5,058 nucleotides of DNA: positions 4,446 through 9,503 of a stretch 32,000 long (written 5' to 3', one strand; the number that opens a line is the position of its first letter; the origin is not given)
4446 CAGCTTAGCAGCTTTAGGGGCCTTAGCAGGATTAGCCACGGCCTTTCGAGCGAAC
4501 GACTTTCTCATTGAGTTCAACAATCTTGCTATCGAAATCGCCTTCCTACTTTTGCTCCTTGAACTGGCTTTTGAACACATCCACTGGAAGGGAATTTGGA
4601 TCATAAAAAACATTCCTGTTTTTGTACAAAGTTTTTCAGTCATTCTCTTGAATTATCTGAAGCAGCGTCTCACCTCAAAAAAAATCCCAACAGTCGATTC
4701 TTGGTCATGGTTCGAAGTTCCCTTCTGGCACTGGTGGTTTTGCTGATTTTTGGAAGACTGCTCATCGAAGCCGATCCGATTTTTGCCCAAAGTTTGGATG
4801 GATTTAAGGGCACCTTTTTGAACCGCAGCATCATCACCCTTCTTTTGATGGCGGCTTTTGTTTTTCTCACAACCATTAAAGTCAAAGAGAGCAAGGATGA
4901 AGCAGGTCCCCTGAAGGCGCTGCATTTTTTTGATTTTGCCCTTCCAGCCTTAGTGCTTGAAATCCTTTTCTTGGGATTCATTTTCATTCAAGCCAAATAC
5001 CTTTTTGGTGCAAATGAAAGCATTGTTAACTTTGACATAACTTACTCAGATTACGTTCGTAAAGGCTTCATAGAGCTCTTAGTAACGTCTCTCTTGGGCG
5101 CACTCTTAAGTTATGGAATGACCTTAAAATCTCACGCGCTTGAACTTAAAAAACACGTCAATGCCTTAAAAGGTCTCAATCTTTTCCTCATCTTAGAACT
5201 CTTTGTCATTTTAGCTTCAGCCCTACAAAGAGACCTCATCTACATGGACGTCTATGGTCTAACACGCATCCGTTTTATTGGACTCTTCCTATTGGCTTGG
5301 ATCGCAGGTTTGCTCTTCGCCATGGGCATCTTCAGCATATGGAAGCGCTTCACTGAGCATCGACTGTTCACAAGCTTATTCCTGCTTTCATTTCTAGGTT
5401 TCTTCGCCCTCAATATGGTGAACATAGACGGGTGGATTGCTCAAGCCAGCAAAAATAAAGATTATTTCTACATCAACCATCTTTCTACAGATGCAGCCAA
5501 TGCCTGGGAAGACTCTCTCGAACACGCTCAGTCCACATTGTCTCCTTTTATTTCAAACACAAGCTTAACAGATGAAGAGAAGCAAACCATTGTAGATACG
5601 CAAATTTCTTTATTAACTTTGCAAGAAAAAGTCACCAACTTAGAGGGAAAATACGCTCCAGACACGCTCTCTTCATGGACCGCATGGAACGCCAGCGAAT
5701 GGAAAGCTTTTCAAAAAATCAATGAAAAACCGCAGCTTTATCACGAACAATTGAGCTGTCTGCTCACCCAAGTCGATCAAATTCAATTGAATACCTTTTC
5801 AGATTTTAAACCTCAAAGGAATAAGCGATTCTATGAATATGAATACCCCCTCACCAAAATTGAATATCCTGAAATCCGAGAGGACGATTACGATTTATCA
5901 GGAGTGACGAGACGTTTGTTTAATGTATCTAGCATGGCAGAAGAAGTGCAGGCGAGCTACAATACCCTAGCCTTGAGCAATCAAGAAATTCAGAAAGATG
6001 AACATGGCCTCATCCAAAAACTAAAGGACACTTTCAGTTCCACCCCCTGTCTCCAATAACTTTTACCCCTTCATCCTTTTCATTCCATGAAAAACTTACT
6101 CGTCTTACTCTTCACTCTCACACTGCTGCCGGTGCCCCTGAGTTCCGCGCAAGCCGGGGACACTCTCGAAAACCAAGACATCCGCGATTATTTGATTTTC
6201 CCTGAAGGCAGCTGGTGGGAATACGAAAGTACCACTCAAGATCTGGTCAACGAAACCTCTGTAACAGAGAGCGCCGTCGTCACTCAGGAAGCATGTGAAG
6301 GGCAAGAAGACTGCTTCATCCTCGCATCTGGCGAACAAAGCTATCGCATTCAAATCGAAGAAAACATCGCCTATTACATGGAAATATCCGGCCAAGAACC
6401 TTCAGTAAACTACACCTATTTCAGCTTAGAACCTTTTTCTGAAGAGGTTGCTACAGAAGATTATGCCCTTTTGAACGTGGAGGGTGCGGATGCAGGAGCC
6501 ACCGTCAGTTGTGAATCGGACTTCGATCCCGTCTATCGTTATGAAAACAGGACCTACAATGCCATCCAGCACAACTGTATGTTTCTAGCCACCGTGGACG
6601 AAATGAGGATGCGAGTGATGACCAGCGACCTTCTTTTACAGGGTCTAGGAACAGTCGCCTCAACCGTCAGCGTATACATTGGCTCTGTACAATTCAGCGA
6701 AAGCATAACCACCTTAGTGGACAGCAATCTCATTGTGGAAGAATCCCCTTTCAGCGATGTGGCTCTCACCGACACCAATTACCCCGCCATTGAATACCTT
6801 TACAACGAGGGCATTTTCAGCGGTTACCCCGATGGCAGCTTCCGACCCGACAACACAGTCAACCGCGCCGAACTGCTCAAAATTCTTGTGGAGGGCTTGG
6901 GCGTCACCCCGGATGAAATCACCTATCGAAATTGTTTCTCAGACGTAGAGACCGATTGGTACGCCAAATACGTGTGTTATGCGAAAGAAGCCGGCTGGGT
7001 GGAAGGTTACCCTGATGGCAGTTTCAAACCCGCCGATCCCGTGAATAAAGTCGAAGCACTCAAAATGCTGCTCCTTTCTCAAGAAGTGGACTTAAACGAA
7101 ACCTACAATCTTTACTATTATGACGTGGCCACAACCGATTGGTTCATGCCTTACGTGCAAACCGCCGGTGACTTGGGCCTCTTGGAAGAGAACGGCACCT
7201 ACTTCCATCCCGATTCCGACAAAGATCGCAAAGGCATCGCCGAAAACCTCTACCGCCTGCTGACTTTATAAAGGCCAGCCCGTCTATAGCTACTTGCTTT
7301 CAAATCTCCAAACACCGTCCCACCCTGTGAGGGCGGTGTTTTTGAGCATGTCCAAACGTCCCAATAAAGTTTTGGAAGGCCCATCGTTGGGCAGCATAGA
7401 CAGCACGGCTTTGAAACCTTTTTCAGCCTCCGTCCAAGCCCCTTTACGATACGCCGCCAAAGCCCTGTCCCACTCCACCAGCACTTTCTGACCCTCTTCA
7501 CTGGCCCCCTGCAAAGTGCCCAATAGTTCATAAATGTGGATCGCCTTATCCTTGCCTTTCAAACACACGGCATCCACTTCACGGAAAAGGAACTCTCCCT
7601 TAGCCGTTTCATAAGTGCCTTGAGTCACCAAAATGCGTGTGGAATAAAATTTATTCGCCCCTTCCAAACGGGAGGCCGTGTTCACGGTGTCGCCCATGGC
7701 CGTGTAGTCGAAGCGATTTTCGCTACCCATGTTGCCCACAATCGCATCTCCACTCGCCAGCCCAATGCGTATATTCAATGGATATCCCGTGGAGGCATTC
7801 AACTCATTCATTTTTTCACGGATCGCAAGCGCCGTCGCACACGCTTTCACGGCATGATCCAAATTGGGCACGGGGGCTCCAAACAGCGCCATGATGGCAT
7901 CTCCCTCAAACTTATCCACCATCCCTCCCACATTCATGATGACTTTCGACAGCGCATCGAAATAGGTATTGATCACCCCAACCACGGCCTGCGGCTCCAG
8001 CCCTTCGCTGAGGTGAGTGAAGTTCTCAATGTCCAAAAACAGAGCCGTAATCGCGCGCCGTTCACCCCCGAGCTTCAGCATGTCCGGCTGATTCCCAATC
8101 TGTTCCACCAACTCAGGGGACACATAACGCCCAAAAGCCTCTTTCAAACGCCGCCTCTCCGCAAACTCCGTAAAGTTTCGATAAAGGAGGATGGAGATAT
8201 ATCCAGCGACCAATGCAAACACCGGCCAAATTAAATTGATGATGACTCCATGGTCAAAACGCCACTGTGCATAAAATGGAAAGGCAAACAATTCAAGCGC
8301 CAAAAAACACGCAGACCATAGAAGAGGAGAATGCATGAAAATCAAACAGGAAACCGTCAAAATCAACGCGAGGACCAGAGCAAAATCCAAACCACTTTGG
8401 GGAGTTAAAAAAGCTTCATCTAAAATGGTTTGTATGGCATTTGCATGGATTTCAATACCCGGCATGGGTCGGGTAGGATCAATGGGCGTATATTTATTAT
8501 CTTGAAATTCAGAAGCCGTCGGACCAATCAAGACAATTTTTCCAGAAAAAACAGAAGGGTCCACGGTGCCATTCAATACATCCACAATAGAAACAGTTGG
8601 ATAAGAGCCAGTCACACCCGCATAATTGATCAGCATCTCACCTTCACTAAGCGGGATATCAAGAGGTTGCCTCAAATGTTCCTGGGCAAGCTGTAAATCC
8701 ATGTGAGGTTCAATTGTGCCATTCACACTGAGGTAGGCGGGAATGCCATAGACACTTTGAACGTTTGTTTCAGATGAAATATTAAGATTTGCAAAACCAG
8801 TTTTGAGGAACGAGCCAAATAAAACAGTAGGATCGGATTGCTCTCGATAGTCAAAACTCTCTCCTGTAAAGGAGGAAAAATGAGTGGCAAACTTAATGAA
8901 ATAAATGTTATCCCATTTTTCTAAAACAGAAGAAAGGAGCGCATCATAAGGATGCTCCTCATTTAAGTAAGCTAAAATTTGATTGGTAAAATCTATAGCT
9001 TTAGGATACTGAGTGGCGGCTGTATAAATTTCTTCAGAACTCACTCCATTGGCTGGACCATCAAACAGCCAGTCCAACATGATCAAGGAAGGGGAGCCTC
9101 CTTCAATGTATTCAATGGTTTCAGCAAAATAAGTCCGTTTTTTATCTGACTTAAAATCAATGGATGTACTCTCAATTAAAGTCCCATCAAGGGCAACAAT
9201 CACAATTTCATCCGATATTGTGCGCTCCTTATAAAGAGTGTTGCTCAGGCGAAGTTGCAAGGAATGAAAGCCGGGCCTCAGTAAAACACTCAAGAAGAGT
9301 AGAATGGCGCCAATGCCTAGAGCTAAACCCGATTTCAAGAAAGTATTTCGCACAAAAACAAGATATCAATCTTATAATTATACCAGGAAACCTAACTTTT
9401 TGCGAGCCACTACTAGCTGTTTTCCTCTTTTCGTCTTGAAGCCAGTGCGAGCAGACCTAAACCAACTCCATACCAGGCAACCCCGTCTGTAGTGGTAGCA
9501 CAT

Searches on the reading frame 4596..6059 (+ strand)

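Call 82: search_protein_families(library=pfam, proteins=[window:4596-6059:+], max_evalue=0.001)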
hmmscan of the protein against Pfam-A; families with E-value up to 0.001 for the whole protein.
window:4596-6059:+ (487 aa): 1 family
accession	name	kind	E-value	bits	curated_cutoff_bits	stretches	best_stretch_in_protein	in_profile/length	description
PF13687.11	DUF4153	-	2.1e-42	146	27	1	14-304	63-370/373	Domain of unknown function (DUF4153)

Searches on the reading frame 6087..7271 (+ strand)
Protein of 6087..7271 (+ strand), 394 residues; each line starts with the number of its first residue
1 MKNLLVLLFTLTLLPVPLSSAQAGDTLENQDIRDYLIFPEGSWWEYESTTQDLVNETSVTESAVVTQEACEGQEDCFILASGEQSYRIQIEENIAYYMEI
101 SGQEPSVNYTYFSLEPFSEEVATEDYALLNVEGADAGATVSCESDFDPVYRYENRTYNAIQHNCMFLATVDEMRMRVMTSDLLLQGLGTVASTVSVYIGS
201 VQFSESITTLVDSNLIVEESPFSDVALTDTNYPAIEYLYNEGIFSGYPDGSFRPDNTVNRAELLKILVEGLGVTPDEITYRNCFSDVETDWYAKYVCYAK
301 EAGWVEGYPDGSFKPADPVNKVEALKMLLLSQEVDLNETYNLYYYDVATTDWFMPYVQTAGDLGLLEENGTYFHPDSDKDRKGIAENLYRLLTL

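Call 82: search_protein_families(library=pfam, proteins=[window:6087-7271:+], max_evalue=0.001)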
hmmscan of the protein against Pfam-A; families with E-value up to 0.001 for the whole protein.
window:6087-7271:+ (394 aa): 1 family
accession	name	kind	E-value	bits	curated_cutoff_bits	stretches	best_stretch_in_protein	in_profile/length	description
PF00395.25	SLH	-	8.6e-29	99.7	20.8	2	221-263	1-43/44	S-layer homology domain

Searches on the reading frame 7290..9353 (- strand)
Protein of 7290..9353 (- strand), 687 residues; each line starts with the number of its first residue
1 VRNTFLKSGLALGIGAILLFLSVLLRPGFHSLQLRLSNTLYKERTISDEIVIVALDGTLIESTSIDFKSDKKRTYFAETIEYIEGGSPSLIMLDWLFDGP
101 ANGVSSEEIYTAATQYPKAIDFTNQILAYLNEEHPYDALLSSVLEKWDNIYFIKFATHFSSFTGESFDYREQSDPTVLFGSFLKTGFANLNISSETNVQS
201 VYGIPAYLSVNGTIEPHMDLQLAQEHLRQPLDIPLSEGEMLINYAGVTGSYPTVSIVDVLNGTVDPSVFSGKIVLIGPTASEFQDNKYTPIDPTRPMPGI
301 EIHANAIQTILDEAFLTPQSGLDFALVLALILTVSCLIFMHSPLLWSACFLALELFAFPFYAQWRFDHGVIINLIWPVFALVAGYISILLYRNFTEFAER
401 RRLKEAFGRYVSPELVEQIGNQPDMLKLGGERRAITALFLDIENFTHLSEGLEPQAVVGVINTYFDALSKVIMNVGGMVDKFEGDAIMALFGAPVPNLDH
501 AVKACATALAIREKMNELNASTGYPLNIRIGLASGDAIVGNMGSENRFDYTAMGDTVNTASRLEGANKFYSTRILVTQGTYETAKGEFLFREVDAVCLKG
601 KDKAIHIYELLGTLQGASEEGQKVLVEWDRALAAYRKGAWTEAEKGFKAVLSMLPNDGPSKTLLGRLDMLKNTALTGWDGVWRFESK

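Call 82: search_protein_families(library=pfam, proteins=[window:7290-9353:-], max_evalue=0.001)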
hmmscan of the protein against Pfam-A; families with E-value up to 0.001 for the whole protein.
window:7290-9353:- (687 aa): 3 families
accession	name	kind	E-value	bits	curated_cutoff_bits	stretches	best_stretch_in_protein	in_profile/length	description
PF05226.16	CHASE2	-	7.8e-36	124.4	26.3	1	17-328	2-249/257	CHASE2 domain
PF00211.25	Guanylate_cyc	-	3.8e-27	95.5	21.9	1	434-605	8-177/183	Adenylate and Guanylate cyclase catalytic domain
PF20968.2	MASE8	-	0.00039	21.1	26.2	1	302-403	54-153/154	MASE8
